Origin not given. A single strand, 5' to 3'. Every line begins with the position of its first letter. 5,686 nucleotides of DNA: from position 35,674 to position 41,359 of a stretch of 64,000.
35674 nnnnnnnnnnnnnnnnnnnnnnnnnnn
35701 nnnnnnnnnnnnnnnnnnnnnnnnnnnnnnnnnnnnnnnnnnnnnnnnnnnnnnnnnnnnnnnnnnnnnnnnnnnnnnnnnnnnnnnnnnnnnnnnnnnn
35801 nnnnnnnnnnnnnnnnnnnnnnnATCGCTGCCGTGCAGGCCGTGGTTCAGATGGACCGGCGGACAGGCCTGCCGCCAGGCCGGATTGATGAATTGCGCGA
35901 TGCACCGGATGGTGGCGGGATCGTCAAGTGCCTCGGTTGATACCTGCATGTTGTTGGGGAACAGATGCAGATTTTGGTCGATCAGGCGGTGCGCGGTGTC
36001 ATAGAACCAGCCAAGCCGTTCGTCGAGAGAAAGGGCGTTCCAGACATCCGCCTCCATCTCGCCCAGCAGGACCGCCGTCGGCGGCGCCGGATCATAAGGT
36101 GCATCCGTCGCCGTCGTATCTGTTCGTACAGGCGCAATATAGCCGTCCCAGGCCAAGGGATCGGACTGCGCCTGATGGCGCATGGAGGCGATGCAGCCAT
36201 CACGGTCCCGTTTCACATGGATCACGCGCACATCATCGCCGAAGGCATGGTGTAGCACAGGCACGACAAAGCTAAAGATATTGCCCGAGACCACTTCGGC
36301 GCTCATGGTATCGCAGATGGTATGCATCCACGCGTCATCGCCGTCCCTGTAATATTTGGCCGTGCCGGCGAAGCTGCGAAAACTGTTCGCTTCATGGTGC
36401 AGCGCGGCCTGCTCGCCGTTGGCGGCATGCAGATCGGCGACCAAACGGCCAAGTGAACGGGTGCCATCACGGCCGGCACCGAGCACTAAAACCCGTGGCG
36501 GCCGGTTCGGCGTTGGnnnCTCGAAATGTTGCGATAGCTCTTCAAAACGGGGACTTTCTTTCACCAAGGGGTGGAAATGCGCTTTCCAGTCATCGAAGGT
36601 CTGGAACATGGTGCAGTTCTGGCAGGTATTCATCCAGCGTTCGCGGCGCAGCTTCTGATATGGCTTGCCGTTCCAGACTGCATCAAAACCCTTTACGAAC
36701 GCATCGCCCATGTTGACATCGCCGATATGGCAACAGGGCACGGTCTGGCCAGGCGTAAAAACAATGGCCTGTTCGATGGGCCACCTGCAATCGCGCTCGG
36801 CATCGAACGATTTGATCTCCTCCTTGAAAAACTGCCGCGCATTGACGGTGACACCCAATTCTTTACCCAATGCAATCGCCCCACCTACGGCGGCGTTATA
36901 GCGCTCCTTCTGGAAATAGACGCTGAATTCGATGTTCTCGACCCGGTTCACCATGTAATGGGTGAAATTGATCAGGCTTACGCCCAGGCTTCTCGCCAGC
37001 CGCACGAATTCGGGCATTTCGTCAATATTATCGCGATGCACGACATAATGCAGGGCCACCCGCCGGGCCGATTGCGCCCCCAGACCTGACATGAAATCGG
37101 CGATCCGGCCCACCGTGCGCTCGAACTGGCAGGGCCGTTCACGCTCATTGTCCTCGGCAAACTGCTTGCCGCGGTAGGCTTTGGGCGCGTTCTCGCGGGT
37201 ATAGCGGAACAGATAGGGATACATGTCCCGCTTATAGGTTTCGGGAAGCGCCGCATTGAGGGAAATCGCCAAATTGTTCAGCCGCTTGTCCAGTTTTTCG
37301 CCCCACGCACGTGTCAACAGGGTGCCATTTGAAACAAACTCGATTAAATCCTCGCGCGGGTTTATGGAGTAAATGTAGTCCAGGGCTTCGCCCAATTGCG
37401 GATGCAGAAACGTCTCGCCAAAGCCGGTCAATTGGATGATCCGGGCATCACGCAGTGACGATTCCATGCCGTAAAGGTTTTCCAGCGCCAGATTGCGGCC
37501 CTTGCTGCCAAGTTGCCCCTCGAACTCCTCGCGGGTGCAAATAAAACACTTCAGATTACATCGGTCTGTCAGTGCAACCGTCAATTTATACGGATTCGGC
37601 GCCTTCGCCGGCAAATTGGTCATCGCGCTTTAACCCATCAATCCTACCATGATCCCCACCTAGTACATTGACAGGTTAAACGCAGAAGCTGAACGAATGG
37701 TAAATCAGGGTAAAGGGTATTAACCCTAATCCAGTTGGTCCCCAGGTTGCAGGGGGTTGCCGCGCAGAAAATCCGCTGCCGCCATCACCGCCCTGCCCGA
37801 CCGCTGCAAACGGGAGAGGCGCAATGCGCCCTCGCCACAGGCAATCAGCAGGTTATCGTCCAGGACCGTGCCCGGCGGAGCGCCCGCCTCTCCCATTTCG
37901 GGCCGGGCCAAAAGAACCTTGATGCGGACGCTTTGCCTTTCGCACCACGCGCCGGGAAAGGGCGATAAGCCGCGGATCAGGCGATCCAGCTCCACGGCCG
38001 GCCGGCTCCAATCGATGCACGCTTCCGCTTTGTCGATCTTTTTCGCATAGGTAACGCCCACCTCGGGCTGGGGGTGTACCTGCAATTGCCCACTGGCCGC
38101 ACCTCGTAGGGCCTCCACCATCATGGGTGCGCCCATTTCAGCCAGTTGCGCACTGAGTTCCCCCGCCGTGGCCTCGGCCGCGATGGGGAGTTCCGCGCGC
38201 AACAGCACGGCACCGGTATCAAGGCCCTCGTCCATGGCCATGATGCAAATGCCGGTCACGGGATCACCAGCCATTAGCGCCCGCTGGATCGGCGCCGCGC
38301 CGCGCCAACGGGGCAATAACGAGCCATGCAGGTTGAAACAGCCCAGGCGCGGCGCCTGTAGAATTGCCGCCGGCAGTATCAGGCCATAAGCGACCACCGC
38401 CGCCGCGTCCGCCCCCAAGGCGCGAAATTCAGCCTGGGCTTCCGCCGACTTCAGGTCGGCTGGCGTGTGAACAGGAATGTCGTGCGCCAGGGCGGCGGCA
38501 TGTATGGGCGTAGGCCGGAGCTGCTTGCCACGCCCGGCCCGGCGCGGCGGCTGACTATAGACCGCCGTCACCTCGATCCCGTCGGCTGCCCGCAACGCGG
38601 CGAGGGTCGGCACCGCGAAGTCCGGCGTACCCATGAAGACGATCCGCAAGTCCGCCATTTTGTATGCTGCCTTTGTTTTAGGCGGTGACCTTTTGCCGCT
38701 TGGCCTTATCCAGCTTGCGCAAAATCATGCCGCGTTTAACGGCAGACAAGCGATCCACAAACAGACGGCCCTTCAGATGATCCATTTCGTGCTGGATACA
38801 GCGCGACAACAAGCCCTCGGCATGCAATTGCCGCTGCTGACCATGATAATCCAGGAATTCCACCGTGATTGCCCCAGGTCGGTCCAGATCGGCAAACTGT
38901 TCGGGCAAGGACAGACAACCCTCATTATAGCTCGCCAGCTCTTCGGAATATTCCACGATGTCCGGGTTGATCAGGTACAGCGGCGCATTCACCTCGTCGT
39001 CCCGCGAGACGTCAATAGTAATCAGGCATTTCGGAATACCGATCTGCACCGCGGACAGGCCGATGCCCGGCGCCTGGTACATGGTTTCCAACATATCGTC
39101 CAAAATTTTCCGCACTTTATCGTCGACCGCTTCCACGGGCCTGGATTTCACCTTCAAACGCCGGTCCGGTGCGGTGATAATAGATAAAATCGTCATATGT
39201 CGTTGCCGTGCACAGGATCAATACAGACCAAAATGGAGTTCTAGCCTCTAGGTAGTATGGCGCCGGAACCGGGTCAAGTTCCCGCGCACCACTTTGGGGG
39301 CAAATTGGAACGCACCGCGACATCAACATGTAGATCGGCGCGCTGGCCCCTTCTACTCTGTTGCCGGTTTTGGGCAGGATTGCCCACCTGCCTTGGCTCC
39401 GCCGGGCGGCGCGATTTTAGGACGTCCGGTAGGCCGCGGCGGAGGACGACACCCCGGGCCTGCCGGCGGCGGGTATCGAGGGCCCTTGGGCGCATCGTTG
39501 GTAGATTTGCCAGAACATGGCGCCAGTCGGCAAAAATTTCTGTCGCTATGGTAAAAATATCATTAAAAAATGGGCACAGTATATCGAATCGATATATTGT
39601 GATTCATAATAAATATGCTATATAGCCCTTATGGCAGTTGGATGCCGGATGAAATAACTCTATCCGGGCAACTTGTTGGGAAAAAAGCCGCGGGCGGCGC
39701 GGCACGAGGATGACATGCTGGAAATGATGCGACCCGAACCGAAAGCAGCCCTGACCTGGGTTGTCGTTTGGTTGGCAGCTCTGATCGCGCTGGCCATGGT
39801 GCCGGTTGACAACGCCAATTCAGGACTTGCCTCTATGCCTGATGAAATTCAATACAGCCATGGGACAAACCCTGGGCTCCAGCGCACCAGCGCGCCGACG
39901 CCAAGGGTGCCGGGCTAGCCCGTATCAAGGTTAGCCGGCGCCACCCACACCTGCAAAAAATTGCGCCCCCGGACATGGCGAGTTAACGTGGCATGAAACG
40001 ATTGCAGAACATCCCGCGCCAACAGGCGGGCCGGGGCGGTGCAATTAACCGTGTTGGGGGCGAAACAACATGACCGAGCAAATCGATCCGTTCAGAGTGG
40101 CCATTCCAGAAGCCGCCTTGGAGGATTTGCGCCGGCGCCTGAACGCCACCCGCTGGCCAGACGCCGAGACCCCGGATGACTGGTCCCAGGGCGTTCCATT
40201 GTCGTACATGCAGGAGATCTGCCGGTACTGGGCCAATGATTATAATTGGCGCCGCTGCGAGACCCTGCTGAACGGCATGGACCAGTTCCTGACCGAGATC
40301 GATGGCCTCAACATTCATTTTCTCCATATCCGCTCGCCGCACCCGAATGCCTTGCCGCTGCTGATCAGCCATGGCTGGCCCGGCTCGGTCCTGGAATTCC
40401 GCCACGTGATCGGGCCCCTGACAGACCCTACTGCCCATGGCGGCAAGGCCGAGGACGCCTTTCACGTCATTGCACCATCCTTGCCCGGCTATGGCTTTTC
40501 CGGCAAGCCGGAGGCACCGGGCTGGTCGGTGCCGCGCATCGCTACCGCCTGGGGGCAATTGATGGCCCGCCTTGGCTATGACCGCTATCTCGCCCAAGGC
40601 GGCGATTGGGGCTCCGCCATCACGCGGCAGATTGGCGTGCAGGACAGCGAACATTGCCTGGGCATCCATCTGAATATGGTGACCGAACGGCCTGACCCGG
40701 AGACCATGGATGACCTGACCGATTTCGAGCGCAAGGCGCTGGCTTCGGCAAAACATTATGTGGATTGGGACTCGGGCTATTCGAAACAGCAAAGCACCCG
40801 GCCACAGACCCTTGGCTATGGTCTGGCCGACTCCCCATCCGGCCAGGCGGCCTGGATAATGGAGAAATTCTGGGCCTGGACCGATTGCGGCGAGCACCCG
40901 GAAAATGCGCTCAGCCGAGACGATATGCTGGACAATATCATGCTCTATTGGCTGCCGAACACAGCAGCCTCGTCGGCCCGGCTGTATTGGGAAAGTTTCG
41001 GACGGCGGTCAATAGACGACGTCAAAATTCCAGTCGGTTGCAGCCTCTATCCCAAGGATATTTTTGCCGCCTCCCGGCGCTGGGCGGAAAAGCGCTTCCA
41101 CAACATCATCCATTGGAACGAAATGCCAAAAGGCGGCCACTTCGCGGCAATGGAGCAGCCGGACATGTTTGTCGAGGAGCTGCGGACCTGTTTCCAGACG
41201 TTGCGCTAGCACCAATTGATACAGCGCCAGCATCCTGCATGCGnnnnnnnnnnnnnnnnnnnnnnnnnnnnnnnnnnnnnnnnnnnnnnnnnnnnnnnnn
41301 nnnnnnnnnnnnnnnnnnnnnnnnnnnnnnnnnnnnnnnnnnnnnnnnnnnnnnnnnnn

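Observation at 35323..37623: Radical SAM/SPASM-like enzyme fused to a sulfotransferase-like domain and a duplicated C-terminal module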

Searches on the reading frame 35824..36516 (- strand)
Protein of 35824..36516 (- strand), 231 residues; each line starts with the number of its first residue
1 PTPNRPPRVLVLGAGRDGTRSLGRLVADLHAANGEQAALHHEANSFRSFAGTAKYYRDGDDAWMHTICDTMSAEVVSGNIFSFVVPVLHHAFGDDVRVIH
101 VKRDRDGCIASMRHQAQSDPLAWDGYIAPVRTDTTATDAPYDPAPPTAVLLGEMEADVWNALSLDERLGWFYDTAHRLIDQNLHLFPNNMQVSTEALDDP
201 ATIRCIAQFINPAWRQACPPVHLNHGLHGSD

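Call 72: search_solved_structures(query=A3, max_evalue=10, show_alignments=4)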
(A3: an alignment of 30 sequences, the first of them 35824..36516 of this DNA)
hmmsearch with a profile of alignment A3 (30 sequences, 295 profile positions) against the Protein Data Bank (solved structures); distinct sequences matched with E-value up to 10: 13.
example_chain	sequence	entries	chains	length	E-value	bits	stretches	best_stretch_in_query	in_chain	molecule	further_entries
5tiz_A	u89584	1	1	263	0.0033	19.9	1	3-125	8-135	Sulfotransferase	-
6cdw_A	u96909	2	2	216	0.043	16.2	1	59-122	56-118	effector protein Lem4 (lpg1101)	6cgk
6cgj_A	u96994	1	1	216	0.047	16.1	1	59-122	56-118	effector protein Lem4 (lpg1101)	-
4nv1_C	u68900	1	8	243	0.064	15.6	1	192-260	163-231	Formyltransferase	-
1ttx_A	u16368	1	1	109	0.13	14.6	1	208-273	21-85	Oncomodulin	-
6b53_A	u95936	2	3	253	0.18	14.2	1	3-111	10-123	Sulfotransferase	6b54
5tiv_A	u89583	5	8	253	0.18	14.2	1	3-110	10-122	Sulfotransferase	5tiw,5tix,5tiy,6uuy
6b51_A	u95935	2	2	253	0.2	14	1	3-110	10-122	Sulfotransferase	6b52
1omd_A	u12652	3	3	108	0.22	13.9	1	205-277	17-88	ONCOMODULIN | RAT ONCOMODULIN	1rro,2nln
2r2i_A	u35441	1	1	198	0.86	11.9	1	215-242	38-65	Guanylyl cyclase-activating protein 1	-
8y9p_A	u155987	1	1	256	0.88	11.9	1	2-23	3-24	SgdX2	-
2kyc_A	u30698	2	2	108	1.1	11.6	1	215-264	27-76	Parvalbumin, thymic CPV3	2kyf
2na0_A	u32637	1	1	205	3.4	10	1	216-242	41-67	Guanylyl cyclase-activating protein 1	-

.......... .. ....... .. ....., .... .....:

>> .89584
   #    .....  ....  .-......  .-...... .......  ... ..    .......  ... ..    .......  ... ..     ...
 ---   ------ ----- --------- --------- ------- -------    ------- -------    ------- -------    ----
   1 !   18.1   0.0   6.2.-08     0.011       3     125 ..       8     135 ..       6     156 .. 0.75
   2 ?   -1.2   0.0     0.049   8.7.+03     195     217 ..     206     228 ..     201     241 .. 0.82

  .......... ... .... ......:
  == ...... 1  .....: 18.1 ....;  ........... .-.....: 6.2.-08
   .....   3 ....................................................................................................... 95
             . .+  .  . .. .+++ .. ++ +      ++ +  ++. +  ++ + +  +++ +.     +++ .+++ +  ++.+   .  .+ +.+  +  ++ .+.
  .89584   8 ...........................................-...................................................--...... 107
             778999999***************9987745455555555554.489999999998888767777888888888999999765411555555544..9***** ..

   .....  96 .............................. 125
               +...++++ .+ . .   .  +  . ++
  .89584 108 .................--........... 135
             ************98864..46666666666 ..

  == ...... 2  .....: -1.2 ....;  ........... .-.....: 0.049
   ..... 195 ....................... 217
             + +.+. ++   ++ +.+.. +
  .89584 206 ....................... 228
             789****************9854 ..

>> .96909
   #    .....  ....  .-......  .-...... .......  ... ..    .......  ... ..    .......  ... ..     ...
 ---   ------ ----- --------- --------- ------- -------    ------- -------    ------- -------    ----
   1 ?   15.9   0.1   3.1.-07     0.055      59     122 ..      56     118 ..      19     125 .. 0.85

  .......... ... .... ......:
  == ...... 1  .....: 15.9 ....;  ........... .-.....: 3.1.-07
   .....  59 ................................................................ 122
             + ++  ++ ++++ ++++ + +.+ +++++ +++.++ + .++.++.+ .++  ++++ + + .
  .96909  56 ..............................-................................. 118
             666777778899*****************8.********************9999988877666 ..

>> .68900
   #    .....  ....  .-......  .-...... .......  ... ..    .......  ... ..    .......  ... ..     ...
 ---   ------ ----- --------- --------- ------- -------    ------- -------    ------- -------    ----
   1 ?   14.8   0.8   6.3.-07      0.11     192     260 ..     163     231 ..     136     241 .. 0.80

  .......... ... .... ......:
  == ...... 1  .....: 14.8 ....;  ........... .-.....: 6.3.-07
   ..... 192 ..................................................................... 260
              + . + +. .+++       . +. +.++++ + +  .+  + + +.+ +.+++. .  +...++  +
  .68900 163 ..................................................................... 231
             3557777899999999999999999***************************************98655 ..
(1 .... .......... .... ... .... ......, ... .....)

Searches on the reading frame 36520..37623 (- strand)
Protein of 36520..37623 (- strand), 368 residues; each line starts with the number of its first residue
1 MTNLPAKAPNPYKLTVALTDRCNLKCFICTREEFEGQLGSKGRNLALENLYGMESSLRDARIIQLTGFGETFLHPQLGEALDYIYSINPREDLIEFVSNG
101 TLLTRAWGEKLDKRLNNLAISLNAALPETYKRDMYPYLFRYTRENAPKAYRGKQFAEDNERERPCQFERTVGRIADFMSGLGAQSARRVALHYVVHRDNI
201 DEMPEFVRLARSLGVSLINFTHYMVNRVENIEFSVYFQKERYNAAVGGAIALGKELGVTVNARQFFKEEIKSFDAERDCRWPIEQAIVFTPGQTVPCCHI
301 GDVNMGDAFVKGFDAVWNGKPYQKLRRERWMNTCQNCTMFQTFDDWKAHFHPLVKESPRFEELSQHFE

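Call 67: search_solved_structures(query=window:36520-37623:-, max_evalue=1, show_alignments=3)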
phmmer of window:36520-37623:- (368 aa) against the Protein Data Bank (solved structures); distinct sequences matched with E-value up to 1: 12.
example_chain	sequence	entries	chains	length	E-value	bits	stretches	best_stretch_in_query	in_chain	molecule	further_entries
7bi7_A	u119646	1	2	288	0.003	19.9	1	15-139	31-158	FeMo cofactor biosynthesis protein NifB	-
7jmb_A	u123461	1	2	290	0.003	19.9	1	15-139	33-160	Nitrogenase iron-molybdenum cofactor biosynthesis protein NifB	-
7jma_A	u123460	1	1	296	0.0032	19.8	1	15-139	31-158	Nitrogenase iron-molybdenum cofactor biosynthesis protein NifB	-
2fb2_A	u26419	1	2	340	0.031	16.6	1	13-125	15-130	Molybdenum cofactor biosynthesis protein A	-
1tv7_A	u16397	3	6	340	0.039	16.2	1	14-125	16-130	Molybdenum cofactor biosynthesis protein A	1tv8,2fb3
9dfu_A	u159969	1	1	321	0.044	16.1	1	12-123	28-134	Radical SAM core domain-containing protein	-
9dfn_A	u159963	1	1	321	0.044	16.1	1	12-123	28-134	Radical SAM core domain-containing protein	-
6c8v_A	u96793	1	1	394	0.067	15.5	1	189-223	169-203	Coenzyme PQQ synthesis protein E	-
9dgw_A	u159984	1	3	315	0.14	14.4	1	15-124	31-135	Radical SAM core domain-containing protein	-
9dfw_A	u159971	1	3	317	0.14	14.4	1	15-124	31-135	Radical SAM core domain-containing protein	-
6b4c_A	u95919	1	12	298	0.14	14.4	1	17-124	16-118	Viperin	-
7n7i_A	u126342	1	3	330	0.15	14.3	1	15-124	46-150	Viperin-like enzyme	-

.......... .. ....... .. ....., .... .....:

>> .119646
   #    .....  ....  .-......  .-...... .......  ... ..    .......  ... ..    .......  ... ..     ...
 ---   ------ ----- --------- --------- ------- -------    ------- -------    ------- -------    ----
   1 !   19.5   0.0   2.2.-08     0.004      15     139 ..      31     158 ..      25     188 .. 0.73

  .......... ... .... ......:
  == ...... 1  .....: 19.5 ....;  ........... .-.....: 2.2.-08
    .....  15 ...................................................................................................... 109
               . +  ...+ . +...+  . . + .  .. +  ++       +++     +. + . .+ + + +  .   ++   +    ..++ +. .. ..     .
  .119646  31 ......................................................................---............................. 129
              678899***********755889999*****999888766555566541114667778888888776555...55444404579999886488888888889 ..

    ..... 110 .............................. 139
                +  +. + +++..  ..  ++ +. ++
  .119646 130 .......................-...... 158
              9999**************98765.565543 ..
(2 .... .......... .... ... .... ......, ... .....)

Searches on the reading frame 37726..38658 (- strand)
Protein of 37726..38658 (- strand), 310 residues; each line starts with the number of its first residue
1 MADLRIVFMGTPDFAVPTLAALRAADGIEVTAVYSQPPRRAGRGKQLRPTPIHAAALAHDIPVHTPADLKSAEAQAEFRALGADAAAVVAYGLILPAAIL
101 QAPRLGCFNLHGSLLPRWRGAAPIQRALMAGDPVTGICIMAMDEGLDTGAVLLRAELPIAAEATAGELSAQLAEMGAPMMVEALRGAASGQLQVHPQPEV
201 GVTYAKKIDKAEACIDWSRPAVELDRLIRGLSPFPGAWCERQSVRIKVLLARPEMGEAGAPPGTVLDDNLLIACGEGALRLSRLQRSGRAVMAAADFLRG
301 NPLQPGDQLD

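Call 7: search_protein_families(library=pfam, proteins=[window:37726-38658:-], max_evalue=0.01)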
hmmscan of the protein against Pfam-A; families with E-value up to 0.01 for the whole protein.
window:37726-38658:- (310 aa): 2 families
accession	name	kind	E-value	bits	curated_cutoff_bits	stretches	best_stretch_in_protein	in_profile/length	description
PF00551.24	Formyl_trans_N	-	8.4e-42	143.4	26.1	1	5-184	2-181/181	Formyl transferase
PF02911.23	Formyl_trans_C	-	6.4e-25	87.7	21.1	1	207-301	1-99/100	Formyl transferase, C-terminal domain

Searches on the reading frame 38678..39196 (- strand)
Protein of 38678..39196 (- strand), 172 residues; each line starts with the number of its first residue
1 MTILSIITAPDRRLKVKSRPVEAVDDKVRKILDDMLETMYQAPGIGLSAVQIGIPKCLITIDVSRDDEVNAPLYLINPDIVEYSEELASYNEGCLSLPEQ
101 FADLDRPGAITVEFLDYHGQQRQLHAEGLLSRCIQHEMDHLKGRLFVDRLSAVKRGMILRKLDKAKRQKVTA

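Call 7: search_protein_families(library=pfam, proteins=[window:38678-39196:-], max_evalue=0.01)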
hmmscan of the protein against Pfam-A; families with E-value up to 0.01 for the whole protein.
window:38678-39196:- (172 aa): 1 family
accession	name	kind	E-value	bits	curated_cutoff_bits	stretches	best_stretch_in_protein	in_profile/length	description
PF01327.26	Pep_deformylase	-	8.4e-50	168.8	22.8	1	4-155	2-155/156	Polypeptide deformylase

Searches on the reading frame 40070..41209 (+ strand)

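Call 7: search_protein_families(library=pfam, proteins=[window:40070-41209:+], max_evalue=0.01)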
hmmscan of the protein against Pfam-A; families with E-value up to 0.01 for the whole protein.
window:40070-41209:+ (379 aa): 3 families
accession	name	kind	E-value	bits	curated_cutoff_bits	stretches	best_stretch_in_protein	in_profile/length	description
PF06441.18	EHN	-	4.8e-40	136.5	22.8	1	5-110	1-107/107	Epoxide hydrolase N terminus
PF00561.26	Abhydrolase_1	-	2.5e-13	50.7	25.8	1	96-219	2-112/245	alpha/beta hydrolase fold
PF12697.13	Abhydrolase_6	-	0.00034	21.8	26.3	1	98-369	2-216/217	Alpha/beta hydrolase family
